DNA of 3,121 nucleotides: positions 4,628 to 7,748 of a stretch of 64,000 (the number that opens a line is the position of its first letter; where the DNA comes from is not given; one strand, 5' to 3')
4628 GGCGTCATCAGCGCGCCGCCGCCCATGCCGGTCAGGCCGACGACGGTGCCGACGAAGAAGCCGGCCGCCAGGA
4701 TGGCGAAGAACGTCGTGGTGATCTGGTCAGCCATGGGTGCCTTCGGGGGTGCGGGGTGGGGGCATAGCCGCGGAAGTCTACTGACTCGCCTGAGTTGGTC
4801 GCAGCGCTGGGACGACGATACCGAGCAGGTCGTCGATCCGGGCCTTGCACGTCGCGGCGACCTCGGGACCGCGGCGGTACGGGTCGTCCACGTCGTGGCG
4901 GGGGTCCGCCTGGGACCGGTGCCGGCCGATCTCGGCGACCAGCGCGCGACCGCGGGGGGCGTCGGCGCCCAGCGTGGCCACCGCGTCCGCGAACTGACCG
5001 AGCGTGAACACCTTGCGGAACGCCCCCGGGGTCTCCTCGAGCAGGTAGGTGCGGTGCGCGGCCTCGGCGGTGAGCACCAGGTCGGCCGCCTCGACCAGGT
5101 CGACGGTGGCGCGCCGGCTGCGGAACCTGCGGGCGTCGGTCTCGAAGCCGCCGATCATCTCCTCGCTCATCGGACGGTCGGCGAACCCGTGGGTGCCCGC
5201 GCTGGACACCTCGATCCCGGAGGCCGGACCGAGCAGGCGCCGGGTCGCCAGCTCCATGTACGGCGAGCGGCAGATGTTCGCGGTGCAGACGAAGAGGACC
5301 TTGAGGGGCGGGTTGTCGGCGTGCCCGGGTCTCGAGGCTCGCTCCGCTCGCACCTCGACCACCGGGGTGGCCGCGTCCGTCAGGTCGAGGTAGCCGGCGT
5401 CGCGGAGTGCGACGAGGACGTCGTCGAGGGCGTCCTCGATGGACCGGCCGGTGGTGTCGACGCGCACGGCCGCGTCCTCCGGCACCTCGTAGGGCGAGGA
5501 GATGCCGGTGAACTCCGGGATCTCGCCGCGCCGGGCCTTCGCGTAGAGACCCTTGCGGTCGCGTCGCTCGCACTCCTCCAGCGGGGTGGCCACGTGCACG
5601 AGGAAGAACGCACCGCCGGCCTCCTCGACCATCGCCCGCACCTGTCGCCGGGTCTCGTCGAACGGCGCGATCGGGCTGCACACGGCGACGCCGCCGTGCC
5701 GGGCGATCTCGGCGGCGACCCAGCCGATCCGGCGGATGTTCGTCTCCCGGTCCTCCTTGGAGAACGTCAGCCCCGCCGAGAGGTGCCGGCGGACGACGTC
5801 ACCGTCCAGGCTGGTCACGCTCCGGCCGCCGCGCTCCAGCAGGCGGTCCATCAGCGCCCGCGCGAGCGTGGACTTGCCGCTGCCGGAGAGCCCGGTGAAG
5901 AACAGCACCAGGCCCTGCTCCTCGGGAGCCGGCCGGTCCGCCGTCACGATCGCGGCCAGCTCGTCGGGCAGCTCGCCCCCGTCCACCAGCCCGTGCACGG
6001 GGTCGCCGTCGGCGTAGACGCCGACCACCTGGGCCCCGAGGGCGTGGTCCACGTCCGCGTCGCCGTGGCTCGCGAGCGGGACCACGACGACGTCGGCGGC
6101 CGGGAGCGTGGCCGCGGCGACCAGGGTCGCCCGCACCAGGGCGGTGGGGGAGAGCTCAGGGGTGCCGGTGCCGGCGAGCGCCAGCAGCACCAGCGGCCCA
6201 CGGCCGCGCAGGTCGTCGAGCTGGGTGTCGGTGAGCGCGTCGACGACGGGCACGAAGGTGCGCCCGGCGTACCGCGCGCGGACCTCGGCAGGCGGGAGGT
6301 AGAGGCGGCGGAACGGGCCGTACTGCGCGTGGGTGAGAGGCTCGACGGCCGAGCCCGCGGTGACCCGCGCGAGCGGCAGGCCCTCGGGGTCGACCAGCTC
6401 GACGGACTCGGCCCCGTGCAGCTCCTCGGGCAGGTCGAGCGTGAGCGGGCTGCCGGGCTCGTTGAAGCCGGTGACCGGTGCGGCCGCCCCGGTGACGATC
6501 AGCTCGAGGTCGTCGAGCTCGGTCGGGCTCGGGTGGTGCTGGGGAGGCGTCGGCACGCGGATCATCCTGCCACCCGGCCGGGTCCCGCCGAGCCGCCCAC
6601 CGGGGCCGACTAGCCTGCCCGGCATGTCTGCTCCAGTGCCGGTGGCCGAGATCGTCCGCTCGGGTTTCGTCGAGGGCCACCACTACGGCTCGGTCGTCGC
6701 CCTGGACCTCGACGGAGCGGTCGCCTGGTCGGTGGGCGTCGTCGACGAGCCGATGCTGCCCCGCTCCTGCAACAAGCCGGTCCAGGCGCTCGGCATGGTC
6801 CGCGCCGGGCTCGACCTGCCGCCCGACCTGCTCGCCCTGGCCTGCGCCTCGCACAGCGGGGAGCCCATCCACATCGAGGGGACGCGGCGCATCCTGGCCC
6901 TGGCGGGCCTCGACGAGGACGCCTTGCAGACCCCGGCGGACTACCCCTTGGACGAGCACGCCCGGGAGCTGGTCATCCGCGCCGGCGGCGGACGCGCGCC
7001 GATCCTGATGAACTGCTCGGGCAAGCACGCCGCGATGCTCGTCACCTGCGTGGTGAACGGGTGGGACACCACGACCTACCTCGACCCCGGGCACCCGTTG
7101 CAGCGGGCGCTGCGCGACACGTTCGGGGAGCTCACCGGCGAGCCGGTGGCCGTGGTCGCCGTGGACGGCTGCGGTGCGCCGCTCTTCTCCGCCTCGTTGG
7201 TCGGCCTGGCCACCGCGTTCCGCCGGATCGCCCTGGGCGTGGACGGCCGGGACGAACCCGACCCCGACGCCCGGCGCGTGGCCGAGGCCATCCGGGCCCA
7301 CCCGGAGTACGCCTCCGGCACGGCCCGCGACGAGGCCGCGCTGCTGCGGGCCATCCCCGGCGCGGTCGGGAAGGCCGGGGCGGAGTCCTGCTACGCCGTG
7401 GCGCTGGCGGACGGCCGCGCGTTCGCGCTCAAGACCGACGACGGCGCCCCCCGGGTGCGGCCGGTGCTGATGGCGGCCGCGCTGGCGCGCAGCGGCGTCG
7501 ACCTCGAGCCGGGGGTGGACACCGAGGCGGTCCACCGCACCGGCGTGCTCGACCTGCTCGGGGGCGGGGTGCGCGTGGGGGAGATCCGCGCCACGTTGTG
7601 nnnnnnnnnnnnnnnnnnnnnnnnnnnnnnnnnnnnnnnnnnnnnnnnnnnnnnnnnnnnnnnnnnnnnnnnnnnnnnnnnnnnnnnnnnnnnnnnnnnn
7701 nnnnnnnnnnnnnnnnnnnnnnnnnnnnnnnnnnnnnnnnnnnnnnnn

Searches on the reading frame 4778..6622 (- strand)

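Call 22: search_protein_families(library=pfam, proteins=[window:4778-6622:-], max_evalue=0.001)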
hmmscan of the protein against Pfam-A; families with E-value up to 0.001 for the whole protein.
window:4778-6622:- (614 aa): 6 families
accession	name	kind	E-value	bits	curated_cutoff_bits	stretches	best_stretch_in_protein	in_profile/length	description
PF01583.26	APS_kinase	-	3.9e-58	196.2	21.1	1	236-389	1-152/152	Adenylylsulphate kinase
PF01451.26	LMWPc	-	4.5e-13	50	23.2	1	442-547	1-112/144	Low molecular weight phosphotyrosine protein phosphatase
PF13671.12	AAA_33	-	1.8e-09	38.5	27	1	239-357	1-117/143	AAA domain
PF13191.12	AAA_16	-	0.00016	22.7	32.6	1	221-268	8-55/167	AAA ATPase domain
PF08433.16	KTI12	-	0.00018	21.6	22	1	241-359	5-120/271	Chromatin associated protein KTI12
PF16575.11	CLP1_P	-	0.00059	20.1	26.6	1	246-288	3-44/188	mRNA cleavage and polyadenylation factor CLP1 P-loop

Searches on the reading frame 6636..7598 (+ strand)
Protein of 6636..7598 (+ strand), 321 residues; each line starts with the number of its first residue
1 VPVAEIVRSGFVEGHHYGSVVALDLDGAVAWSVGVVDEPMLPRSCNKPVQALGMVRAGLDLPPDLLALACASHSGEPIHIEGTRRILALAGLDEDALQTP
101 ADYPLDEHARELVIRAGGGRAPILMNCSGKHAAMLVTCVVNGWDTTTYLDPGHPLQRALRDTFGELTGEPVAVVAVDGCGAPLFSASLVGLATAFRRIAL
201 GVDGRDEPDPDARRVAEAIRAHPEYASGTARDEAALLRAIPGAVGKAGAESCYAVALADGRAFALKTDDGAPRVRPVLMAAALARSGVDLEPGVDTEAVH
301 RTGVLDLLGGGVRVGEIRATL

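Call 22: search_protein_families(library=pfam, proteins=[window:6636-7598:+], max_evalue=0.001)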
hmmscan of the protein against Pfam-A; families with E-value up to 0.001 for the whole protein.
window:6636-7598:+ (321 aa): 1 family
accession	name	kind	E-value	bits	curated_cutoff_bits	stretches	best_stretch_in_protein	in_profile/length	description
PF06089.17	Asparaginase_II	-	1.7e-101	339.9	25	1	4-318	1-321/322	L-asparaginase II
